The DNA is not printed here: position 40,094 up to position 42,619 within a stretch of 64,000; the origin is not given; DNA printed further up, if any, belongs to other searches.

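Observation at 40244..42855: Catalytically dead P1B-type ATPase homolog coupled to a cupredoxin-like protein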

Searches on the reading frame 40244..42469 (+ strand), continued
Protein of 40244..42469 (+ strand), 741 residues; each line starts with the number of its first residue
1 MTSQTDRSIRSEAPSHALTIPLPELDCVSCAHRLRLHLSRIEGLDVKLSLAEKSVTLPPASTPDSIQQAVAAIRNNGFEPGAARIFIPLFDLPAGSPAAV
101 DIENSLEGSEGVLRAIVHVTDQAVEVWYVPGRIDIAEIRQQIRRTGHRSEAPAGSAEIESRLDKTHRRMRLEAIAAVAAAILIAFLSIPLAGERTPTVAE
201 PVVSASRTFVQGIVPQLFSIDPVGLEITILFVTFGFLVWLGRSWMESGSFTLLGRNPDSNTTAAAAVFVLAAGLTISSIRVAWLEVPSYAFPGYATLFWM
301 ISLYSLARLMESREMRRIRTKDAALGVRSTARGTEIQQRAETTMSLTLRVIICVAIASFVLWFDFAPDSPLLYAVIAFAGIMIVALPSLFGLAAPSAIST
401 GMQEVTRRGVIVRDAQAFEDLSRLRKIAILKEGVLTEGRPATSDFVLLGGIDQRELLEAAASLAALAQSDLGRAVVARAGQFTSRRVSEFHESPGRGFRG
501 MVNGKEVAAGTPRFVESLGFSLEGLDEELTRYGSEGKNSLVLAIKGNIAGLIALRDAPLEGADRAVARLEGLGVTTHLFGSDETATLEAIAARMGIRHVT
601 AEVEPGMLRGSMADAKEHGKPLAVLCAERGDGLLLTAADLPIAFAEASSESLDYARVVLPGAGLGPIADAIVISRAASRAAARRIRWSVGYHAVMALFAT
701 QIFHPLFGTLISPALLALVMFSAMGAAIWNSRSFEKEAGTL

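Call 14: find_encoding_contigs(protein=P0002, flank=8000, max_places=3)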
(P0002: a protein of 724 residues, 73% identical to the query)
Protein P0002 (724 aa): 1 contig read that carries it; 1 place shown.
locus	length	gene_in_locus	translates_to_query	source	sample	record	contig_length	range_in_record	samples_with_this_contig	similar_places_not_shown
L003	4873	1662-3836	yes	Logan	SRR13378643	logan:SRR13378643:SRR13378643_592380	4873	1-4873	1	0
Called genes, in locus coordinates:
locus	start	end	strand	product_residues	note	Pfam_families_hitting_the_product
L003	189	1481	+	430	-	PF00275:EPSP_synthase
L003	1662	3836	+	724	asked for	PF00403:HMA (faint), PF00702:Hydrolase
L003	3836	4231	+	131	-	PF13473:Cupredoxin_1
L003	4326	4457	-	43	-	-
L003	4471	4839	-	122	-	-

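Call 15: find_encoding_contigs(protein=P0001, flank=8000, max_places=3)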
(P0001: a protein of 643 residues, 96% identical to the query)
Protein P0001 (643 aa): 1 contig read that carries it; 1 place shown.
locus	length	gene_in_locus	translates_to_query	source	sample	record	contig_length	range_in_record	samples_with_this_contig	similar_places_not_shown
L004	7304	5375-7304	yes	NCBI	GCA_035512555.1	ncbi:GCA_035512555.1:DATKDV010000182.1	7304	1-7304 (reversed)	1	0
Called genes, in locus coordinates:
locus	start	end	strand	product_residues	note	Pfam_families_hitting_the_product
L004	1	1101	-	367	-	PF00483:NTP_transferase, PF24894:Hexapep_GlmU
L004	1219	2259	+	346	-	PF00226:DnaJ, PF01556:DnaJ_C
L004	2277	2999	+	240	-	PF00149:Metallophos, PF12850:Metallophos_2 (weak)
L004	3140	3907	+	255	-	PF00753:Lactamase_B (weak), PF12706:Lactamase_B_2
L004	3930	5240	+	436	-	PF00275:EPSP_synthase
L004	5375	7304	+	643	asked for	PF00702:Hydrolase (weak)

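Call 16: find_encoding_contigs(protein=P0005, flank=8000, max_places=3)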
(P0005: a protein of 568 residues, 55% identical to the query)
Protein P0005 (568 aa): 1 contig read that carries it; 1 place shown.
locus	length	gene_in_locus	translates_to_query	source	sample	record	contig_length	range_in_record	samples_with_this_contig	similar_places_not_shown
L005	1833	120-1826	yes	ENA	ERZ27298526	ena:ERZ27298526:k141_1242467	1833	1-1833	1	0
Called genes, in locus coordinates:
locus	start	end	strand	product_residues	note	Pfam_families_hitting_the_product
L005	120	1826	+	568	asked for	PF00403:HMA (faint)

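Call 29: find_encoding_contigs(protein=P0007, flank=5000, max_places=2)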
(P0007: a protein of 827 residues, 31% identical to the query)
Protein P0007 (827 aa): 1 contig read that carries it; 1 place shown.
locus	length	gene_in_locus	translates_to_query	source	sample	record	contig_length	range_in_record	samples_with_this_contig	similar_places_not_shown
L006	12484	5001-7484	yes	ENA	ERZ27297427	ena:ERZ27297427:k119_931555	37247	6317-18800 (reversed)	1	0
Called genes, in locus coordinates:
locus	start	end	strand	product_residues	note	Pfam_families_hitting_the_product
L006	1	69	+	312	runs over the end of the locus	PF00535:Glycos_transf_2, PF10111:Glyco_tranf_2_2 (weak)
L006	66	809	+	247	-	PF01522:Polysacc_deac_1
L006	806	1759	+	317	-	PF00535:Glycos_transf_2, PF13641:Glyco_tranf_2_3 (weak)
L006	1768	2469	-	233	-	-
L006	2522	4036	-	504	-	-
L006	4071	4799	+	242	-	PF02563:Poly_export, PF10531:SLBB (weak)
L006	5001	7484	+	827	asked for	PF00403:HMA, PF00122:E1-E2_ATPase, PF00702:Hydrolase, PF12710:HAD (weak)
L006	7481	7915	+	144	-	PF00376:MerR, PF13411:MerR_1, PF09278:MerR-DNA-bind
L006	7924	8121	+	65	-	PF00403:HMA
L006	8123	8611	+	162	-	PF04214:DUF411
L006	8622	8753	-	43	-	-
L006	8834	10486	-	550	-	PF06418:CTP_synth_N, PF00117:GATase, PF07722:Peptidase_C26 (weak)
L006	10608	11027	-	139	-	PF03840:SecG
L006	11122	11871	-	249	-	PF00121:TIM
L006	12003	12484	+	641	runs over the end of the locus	PF13623:SurA_N_2, PF13624:SurA_N_3, PF13145:Rotamase_2, PF00639:Rotamase (faint), PF13145:Rotamase_2 (weak)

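Call 30: find_encoding_contigs(protein=P0009, flank=5000, max_places=2)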
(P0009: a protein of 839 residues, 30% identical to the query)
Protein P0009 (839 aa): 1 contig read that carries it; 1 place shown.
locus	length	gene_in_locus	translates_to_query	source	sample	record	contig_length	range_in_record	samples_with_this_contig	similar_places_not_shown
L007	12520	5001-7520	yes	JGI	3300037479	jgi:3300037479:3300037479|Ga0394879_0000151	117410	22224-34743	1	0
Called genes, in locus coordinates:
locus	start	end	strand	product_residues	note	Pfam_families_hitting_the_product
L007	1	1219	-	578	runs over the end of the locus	PF00933:Glyco_hydro_3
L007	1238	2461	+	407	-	PF07075:NamZ_N, PF20732:NamZ_C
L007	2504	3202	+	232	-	PF01066:CDP-OH_P_transf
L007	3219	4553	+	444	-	PF07994:NAD_binding_5, PF01658:Inos-1-P_synth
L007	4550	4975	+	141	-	PF13473:Cupredoxin_1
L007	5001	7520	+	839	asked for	PF00403:HMA, PF00122:E1-E2_ATPase, PF00702:Hydrolase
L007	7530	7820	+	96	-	-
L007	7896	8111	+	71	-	PF00403:HMA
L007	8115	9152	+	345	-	PF00676:E1_dh, PF13292:DXP_synthase_N (faint)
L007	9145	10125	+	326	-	PF02779:Transket_pyr, PF02780:Transketolase_C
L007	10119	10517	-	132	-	PF01797:Y1_Tnp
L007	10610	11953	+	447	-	PF00364:Biotin_lipoyl, PF25919:BSH_CusB (faint), PF02817:E3_binding, PF00198:2-oxoacid_dh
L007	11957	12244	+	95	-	-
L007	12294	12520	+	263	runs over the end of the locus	PF02811:PHP (weak)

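Call 32: search_protein_representatives(alignment_id=A1)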
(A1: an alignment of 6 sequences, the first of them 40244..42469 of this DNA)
Query: 6 sequences, 741 profile positions. Proteins with E-value up to 0.001 (for the whole library): 31007; up to 1e-10: 17128; up to 1e-30: 3003. The best 150 are listed.
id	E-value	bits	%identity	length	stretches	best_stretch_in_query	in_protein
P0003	0.0e+00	1296.8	-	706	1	36-741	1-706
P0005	0.0e+00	1081.4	-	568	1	3-562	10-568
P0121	5.4e-116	405.2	-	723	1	18-726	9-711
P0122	2.5e-73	264.1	-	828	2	333-733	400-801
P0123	5.3e-69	249.8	-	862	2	334-733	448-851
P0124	1.1e-67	245.5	-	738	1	13-734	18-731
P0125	1.7e-66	241.6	-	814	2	334-733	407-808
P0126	1.1e-65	238.8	-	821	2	334-735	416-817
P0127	1.6e-65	238.3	-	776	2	333-734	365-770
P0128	5.2e-65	236.6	-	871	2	334-739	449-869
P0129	1.8e-64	234.8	-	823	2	332-734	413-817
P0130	5.3e-64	233.3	-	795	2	333-736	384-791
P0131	9.1e-64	232.5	-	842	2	334-708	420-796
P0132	1.9e-63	231.5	-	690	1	10-733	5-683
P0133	5.8e-63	229.9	-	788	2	334-734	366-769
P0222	1.3e-52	195.6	-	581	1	180-736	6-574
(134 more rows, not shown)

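Call 34: find_encoding_contigs(protein=P0121, flank=6000, max_places=3)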
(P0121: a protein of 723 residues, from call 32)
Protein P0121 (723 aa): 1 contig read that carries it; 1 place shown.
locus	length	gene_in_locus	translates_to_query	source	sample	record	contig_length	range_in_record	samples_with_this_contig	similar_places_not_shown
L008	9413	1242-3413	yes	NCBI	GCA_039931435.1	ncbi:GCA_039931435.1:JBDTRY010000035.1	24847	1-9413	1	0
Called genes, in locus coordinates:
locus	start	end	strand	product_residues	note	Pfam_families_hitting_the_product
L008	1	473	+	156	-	PF00571:CBS (weak), PF03471:CorC_HlyC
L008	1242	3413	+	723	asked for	PF00403:HMA (faint), PF00702:Hydrolase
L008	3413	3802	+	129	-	PF13473:Cupredoxin_1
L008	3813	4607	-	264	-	PF18306:LDcluster4, PF03641:Lysine_decarbox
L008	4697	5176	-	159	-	-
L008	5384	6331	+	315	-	PF01869:BcrAD_BadFG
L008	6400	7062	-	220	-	PF13505:OMP_b-brl, PF03922:OmpW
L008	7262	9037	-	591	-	PF04389:Peptidase_M28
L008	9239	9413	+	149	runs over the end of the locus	PF13527:Acetyltransf_9, PF00583:Acetyltransf_1, PF13673:Acetyltransf_10, PF13508:Acetyltransf_7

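Call 35: predict_structure(alignment_id=A3)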
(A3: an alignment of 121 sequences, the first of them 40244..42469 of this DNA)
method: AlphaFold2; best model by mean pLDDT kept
length: 741 residues; sequences in the alignment: 121
mean_pLDDT: 90.7   pTM: 0.87
mean pLDDT of the five models: 90.7, 88.8, 88.6, 88.5, 87.7
residues with pLDDT >= 90: 560; 70-90: 149; 50-70: 22; < 50: 10
segments of 3 or more residues with pLDDT < 50: 1-10
pLDDT, mean of each block of 10 residues (from residue 1): 41 79 91 94 94 93 95 96 95 87 96 94 95 97 94 94 94 96 93 74 91 94 91 93 86 87 92 89 69 86 94 92 80 82 91 96 92 94 89 90 94 94 95 91 94 94 91 93 87 92 95 94 94 95 95 95 96 96 94 96 89 86 83 88 91 93 92 96 93 95 90 93 93 90 88
secondary structure, 60 per line:
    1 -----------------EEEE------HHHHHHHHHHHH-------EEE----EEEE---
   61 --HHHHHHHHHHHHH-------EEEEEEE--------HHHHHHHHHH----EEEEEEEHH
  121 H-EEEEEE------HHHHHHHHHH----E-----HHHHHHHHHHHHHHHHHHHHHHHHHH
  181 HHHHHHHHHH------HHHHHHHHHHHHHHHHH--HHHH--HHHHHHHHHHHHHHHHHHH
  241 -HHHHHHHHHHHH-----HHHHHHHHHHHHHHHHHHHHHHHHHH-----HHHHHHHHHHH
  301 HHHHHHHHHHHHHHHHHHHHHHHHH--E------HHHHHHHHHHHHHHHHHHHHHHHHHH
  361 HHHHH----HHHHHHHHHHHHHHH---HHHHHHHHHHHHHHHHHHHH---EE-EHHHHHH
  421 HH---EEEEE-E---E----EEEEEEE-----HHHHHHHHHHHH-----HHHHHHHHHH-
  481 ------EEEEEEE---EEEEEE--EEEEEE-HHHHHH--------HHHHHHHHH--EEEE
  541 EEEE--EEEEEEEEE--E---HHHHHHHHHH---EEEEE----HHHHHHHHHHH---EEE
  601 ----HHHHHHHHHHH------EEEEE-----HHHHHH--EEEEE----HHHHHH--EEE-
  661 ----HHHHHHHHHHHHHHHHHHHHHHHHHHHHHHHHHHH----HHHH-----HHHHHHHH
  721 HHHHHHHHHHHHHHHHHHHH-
elements in order (helices of 4 or more, strands of 3 or more residues): E18-21 H28-39 E47-49 E54-57 H63-75 E83-89 H98-107 E112-118 E123-128 H135-144 H155-190 H197-213 H216-219 H222-240 H242-253 H259-284 H290-325 H335-365 H370-384 H388-407 H415-422 E426-430 E441-447 H453-464 H470-479 E487-493 E497-502 E505-510 H512-517 H526-534 E537-544 E547-555 H562-571 E575-579 H584-594 E598-600 H605-615 E622-626 H632-637 E640-644 H649-654 E657-659 H665-699 H704-707 H713-740
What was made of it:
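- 40706..41218 (+): TM helices MA, MB (with the MB' platform), M1 and M2 (residues 155-325). This is the most conserved block (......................, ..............). AF2 helices (call 35).
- On P1B-type (heavy-metal) P-type ATPase: The AF2 model has no domain there (call 35).
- Checked: The AF2 model (pLDDT 90.7, pTM 0.87) shows eight TM helices (call 35).
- AF2 model with pLDDT 90.7 and pTM 0.87 (call 35).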

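Call 36: find_encoding_contigs(protein=P0124, flank=6000, max_places=2)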
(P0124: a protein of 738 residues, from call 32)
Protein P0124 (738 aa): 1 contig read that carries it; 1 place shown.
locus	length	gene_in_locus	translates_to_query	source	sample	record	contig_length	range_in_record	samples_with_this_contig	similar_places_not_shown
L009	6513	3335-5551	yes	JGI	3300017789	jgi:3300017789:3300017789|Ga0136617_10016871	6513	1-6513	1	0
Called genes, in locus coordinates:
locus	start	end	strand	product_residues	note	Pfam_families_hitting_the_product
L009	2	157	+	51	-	?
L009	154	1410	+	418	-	PF00275:EPSP_synthase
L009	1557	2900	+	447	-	PF01595:CNNM, PF00571:CBS (faint), PF03471:CorC_HlyC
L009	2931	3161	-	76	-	-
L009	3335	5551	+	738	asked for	PF00403:HMA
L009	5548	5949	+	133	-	PF13473:Cupredoxin_1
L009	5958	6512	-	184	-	?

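Call 37: find_encoding_contigs(protein=P0132, flank=6000, max_places=2)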
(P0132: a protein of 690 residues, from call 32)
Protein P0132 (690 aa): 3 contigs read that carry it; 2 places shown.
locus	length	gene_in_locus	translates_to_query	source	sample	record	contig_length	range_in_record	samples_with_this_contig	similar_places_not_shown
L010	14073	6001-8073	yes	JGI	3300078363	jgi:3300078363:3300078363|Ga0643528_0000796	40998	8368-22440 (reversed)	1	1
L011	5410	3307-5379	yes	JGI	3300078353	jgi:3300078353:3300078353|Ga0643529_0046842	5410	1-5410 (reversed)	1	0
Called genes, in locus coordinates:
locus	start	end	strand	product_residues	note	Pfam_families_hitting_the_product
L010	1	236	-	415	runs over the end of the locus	PF00483:NTP_transferase, PF24894:Hexapep_GlmU, PF25084:LbH_EIF2B, PF25247:LbH_GLGC (faint), PF25087:GMPPB_C (weak)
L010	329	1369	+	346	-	PF00226:DnaJ, PF01556:DnaJ_C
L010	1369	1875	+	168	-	PF01661:Macro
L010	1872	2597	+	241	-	PF00149:Metallophos, PF12850:Metallophos_2 (faint)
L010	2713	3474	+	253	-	PF00753:Lactamase_B (weak), PF12706:Lactamase_B_2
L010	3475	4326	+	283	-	PF00275:EPSP_synthase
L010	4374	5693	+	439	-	PF01595:CNNM, PF00571:CBS (weak), PF03471:CorC_HlyC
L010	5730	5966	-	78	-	-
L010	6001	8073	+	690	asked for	PF00403:HMA (faint), PF00702:Hydrolase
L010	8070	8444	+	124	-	PF13473:Cupredoxin_1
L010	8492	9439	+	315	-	PF01869:BcrAD_BadFG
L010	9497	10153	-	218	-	PF13505:OMP_b-brl, PF03922:OmpW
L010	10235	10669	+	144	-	-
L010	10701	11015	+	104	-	-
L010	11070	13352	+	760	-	PF13620:CarboxypepD_reg, PF13715:CarbopepD_reg_2, PF07715:Plug, PF00593:TonB_dep_Rec_b-barrel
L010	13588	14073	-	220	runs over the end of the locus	PF00702:Hydrolase, PF13419:HAD_2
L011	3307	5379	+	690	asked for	PF00403:HMA (faint), PF00702:Hydrolase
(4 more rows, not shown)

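Call 38: find_encoding_contigs(protein=P0222, flank=6000, max_places=2)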
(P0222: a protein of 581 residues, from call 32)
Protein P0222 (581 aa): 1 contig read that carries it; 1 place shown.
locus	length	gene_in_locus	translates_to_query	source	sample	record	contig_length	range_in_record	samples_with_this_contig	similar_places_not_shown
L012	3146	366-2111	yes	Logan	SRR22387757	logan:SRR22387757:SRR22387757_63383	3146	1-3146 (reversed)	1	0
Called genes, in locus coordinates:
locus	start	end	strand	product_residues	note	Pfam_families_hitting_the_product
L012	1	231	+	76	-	?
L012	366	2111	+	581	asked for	PF00702:Hydrolase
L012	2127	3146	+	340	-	?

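Call 42: fold_search(model_id=the predicted structure, library=pdb)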
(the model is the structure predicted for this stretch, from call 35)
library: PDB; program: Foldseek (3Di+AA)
matches with E <= 10: 777; with E <= 0.001: 276
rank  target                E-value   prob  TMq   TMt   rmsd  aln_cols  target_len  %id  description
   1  7si6                  5.9e-28  1.00  0.45  0.40  16.4       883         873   16  Structure of ATP7B in state 1 (released 2022-03-16)
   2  7si3                  2.5e-27  1.00  0.43  0.38  16.4       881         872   16  Consensus structure of ATP7B (released 2022-03-16)
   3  7xuk                  1.1e-26  1.00  0.73  0.66   5.3       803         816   18  Structure of ATP7B C983S/C985S/D1027A mutant in presence of ATOX1 (released 2023-04-26)
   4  4bbj                  1.0e-25  1.00  0.46  0.49  10.1       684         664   19  Copper-transporting PIB-ATPase in complex with beryllium fluoride representing the E2P state (released 2013-12-11)
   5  3rfu_A                1.2e-24  1.00  0.45  0.49  11.2       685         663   20  Crystal structure of a copper-transporting PIB-type ATPase (released 2011-06-29)
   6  7r0g_A                2.0e-24  1.00  0.65  0.73   4.6       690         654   20  STRUCTURAL BASIS OF ION UPTAKE IN COPPER-TRANSPORTING P1B-TYPE ATPASES (released 2022-09-14)
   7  7r0g_B                9.4e-24  1.00  0.64  0.72   4.7       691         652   20  STRUCTURAL BASIS OF ION UPTAKE IN COPPER-TRANSPORTING P1B-TYPE ATPASES (released 2022-09-14)
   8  8q75                  5.2e-22  1.00  0.44  0.43  14.3       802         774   17  Copper-transporting ATPase HMA4 in E2P state with AlF (released 2024-06-26)
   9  3j09_A                9.1e-22  1.00  0.47  0.48  22.9       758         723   20  High resolution helical reconstruction of the bacterial p-type ATPase copper transporter CopA (released 2011-08-24)
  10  7xun                  1.9e-21  1.00  0.65  0.65   6.9       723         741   17  Structure of ATP7B C983S/C985S/D1027A mutant (released 2023-04-26)
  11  7si7                  2.4e-21  1.00  0.43  0.43  11.9       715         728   16  Structure of ATP7B in state 2 (released 2022-03-16)
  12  8q73                  3.9e-21  1.00  0.51  0.49  14.4       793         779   16  Copper-transporting ATPase HMA4 in E1 state apo (released 2024-06-26)
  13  4umw                  1.3e-20  1.00  0.43  0.51  11.0       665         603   16  CRYSTAL STRUCTURE OF A ZINC-TRANSPORTING PIB-TYPE ATPASE IN E2.PI STATE (released 2014-08-13)
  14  4umv                  6.9e-20  1.00  0.38  0.44  13.2       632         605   16  CRYSTAL STRUCTURE OF A ZINC-TRANSPORTING PIB-TYPE ATPASE IN THE E2P STATE (released 2014-08-13)
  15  7qbz                  2.4e-19  1.00  0.44  0.50  10.9       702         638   17  Crystal structure Cadmium translocating P-type ATPase (released 2022-03-23)
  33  3a1d_A                6.8e-15  1.00  0.33  0.89   2.4       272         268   26  Crystal structure of the P- and N-domains of CopA, a copper-transporting P-type ATPase, bound with ADP-Mg (released 2009-07-21)
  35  2b8e_C                8.1e-15  1.00  0.32  0.89   2.4       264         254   26  CopA ATP Binding Domain (released 2006-01-03)
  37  2b8e_A                1.4e-14  1.00  0.31  0.90   2.2       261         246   25  CopA ATP Binding Domain (released 2006-01-03)
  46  3a1d_B                4.5e-14  1.00  0.33  0.86   2.6       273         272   27  Crystal structure of the P- and N-domains of CopA, a copper-transporting P-type ATPase, bound with ADP-Mg (released 2009-07-21)
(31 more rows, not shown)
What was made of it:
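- E2P/E2.Pi entries give 0.38-0.46 (call 42). The model is closest to structures labelled E1 or ion-uptake (call 42).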
